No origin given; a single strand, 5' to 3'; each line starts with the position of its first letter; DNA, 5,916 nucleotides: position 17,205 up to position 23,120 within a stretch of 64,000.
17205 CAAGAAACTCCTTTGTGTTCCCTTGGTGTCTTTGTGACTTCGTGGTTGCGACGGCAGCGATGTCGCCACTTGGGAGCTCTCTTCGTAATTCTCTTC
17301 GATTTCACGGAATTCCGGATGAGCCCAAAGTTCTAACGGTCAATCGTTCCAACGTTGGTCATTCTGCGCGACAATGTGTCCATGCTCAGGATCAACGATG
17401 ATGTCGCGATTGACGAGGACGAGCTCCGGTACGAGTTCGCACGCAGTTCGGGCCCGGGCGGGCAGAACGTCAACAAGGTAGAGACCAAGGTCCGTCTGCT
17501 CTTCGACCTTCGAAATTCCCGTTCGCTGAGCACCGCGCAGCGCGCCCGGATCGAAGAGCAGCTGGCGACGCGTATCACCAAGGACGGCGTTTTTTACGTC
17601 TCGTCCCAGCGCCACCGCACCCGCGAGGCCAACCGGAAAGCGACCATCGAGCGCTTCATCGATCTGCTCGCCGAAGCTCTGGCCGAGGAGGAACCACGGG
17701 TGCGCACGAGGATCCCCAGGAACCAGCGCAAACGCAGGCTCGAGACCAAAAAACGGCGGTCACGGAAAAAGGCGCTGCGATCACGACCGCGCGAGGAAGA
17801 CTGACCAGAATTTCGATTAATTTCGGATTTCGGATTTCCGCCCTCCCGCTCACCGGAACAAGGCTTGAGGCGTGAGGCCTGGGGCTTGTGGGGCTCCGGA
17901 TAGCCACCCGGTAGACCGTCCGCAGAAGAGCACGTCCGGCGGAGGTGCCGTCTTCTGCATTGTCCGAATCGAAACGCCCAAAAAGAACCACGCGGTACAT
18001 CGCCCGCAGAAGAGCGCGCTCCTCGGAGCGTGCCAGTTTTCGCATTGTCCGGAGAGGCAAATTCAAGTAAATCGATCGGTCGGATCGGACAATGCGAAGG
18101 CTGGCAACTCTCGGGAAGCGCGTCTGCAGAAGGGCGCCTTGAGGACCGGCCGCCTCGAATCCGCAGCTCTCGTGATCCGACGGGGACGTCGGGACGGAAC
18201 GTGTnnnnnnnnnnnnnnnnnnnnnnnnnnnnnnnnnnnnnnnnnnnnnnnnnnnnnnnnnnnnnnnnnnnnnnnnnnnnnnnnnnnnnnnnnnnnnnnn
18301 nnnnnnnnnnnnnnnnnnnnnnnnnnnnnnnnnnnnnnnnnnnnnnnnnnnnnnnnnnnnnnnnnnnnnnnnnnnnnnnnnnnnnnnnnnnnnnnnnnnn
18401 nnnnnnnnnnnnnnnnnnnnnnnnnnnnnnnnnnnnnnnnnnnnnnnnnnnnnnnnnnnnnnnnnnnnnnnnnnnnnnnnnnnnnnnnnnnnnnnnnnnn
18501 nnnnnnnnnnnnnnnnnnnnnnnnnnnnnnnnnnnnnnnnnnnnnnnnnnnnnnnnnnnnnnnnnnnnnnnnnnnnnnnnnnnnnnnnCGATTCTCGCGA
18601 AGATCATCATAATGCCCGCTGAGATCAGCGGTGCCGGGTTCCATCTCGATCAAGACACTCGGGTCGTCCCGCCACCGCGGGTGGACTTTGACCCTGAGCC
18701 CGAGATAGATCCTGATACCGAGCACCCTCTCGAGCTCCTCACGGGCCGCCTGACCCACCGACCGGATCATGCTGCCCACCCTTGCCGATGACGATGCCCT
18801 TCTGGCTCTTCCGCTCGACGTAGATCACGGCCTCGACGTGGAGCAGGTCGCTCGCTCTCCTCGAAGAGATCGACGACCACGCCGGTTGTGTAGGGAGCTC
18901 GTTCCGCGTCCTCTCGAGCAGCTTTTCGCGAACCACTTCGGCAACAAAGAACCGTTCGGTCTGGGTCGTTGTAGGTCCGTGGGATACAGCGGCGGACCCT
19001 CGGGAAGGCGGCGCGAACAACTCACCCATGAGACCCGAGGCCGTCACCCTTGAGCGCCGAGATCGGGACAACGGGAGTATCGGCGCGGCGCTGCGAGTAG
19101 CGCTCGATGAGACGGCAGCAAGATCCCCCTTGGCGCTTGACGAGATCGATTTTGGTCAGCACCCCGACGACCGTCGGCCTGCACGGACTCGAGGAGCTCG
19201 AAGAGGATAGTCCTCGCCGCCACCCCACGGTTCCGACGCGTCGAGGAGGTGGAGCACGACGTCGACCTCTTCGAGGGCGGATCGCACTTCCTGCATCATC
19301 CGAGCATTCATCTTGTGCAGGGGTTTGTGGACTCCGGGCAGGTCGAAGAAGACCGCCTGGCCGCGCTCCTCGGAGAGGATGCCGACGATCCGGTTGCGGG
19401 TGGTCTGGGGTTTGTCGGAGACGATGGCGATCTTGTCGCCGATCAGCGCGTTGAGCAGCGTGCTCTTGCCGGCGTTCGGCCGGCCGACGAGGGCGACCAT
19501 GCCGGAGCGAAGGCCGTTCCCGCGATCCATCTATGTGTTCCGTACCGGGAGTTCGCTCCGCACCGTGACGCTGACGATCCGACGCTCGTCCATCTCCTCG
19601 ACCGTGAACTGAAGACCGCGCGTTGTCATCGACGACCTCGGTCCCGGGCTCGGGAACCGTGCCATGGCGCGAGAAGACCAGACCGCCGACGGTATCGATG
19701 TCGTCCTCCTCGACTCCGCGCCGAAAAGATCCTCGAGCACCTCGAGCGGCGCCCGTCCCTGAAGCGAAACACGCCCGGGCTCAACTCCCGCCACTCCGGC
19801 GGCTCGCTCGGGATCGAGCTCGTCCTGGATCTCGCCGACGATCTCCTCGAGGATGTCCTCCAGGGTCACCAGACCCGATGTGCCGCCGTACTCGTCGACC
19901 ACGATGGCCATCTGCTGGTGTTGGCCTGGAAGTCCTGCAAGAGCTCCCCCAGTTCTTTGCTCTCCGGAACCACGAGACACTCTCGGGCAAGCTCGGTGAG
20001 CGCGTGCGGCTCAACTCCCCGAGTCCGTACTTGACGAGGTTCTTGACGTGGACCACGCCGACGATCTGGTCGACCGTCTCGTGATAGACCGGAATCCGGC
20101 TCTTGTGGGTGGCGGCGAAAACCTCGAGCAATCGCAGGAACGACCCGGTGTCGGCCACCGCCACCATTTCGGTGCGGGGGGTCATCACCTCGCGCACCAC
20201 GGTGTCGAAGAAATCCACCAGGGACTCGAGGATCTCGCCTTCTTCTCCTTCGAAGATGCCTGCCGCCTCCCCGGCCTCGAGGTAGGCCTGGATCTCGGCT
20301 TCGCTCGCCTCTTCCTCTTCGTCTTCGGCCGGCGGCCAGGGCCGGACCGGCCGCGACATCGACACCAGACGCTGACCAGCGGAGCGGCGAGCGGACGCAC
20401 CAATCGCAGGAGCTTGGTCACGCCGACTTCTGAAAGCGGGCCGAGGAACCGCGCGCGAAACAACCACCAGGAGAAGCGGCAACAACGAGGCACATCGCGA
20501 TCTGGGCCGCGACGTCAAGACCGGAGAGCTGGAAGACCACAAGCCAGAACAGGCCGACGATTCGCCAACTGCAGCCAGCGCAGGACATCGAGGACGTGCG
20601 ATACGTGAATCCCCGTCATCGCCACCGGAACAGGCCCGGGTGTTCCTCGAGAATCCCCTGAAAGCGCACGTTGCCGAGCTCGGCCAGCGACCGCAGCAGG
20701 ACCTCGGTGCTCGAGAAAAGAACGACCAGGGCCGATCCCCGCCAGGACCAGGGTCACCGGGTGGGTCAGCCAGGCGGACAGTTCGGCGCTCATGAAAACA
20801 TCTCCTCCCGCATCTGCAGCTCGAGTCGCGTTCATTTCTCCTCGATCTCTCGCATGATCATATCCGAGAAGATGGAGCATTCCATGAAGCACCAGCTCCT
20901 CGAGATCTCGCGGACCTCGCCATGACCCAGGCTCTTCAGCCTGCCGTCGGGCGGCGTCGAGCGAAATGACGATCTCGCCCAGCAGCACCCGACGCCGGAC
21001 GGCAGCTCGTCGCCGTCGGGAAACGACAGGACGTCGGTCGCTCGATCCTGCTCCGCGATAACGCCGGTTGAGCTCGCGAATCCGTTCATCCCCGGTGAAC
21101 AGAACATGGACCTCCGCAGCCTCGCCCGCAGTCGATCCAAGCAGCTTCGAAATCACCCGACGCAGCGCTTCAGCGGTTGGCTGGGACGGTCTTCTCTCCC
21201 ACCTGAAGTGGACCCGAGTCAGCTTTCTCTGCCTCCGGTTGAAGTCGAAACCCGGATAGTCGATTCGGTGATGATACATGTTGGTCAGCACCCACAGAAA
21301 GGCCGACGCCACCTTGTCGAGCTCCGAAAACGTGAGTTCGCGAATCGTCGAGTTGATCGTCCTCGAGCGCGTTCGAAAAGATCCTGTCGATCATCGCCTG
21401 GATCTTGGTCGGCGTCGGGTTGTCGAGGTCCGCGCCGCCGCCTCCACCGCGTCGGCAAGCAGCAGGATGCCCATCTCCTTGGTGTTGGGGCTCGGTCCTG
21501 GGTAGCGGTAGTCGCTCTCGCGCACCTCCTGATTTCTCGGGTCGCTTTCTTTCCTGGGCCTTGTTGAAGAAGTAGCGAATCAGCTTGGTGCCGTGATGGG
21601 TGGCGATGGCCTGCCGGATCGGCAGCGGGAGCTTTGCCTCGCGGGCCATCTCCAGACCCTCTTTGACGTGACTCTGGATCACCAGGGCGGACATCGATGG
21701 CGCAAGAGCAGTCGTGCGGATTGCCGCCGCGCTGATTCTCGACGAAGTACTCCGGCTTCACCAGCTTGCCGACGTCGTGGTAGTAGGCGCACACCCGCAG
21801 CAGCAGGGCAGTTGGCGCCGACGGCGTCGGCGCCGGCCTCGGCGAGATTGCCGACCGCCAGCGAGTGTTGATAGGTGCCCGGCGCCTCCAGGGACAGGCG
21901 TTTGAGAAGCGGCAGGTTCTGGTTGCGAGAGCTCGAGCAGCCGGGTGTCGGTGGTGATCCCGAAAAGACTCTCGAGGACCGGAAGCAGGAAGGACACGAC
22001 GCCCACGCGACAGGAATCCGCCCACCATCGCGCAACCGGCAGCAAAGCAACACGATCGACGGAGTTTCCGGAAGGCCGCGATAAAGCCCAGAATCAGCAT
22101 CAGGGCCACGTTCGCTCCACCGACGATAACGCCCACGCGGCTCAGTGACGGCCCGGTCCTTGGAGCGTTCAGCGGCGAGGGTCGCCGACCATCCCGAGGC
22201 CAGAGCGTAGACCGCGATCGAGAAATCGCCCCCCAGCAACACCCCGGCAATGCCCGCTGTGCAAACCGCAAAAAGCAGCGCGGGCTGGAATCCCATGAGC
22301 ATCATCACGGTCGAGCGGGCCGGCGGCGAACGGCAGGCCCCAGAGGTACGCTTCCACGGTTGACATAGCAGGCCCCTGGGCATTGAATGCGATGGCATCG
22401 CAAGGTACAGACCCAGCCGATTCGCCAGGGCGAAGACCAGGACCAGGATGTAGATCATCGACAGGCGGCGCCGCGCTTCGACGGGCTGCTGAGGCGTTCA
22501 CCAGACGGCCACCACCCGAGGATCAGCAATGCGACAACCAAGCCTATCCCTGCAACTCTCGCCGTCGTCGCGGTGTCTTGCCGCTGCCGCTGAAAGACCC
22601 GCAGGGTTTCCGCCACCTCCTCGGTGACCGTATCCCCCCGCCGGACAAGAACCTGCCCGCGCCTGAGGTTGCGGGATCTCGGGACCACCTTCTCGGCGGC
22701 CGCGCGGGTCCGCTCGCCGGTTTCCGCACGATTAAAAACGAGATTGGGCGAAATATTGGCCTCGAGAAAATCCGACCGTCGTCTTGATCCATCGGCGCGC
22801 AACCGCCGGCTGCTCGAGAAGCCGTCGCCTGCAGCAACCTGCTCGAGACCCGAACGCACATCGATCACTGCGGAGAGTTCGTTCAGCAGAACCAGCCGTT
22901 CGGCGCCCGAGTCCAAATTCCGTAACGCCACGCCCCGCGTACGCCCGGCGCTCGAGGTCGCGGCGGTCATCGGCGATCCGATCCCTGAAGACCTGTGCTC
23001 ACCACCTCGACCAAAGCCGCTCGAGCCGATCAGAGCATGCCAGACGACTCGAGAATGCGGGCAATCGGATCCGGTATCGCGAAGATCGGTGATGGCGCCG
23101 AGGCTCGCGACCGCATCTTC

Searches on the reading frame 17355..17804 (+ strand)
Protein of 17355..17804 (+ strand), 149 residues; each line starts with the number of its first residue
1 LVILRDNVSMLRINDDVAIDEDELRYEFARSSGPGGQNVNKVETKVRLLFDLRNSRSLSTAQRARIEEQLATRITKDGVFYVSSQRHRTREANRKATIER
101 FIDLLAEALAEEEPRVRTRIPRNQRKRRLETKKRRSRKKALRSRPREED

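Call 43: search_protein_families(library=pfam, proteins=[window:17355-17804:+], max_evalue=0.01)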
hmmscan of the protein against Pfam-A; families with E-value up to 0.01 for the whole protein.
window:17355-17804:+ (149 aa): 2 families
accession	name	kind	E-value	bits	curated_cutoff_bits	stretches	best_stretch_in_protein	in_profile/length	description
PF00472.26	RF-1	-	1.9e-20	73.4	35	1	16-142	4-116/116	RF-1 domain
PF10213.14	MRP-S28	-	0.00033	21.6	22.3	1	23-139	10-120/127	Mitochondrial ribosomal subunit protein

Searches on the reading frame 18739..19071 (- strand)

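Call 43: search_protein_families(library=pfam, proteins=[window:18739-19071:-], max_evalue=0.01)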
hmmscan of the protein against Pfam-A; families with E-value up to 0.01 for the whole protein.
window:18739-19071:- (110 aa): 1 family
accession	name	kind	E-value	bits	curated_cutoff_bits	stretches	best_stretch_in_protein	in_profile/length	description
PF07650.23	KH_2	-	2.7e-07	30.8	22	1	77-100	18-45/78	KH domain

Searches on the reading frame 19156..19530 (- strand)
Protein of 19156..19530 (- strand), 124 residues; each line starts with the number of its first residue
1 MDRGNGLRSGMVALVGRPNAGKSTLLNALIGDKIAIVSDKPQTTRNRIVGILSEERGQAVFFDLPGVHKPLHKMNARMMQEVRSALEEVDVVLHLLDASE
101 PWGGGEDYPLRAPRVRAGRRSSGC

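Call 88: search_protein_families(library=pfam, proteins=[window:19156-19530:-], max_evalue=0.001)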
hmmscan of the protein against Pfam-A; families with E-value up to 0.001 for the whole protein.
window:19156-19530:- (124 aa): 3 families
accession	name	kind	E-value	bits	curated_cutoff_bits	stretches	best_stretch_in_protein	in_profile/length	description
PF01926.29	MMR_HSR1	-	1.8e-24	86.5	21.9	1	12-101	2-88/113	50S ribosome-binding GTPase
PF00350.29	Dynamin_N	-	5.9e-12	46.4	27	1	12-45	1-34/168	Dynamin family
PF02421.24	FeoB_N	-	6.3e-11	42.5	27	1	12-99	3-89/156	Ferrous iron transport protein B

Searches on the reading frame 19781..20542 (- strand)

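Call 88: search_protein_families(library=pfam, proteins=[window:19781-20542:-], max_evalue=0.001)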
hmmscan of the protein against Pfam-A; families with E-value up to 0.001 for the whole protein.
window:19781-20542:- (253 aa): 1 family
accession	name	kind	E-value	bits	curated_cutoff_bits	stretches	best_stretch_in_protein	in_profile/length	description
PF00571.33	CBS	-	0.0003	21.5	24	1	116-172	1-54/57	CBS domain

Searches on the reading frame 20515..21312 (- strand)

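Call 88: search_protein_families(library=pfam, proteins=[window:20515-21312:-], max_evalue=0.001)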
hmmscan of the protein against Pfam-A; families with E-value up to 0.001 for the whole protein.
window:20515-21312:- (265 aa): 1 family
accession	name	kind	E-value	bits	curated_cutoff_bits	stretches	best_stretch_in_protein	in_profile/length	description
PF02130.23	YbeY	-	1.8e-19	70.3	25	1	47-160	8-118/129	Endoribonuclease YbeY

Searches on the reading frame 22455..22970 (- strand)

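Call 88: search_protein_families(library=pfam, proteins=[window:22455-22970:-], max_evalue=0.001)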
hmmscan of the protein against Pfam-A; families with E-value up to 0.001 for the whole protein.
window:22455-22970:- (171 aa): 1 family
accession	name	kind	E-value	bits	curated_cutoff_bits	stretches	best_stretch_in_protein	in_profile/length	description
PF07697.16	7TMR-HDED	-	1.5e-13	51.7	27.6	1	66-126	160-220/224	7TM-HD extracellular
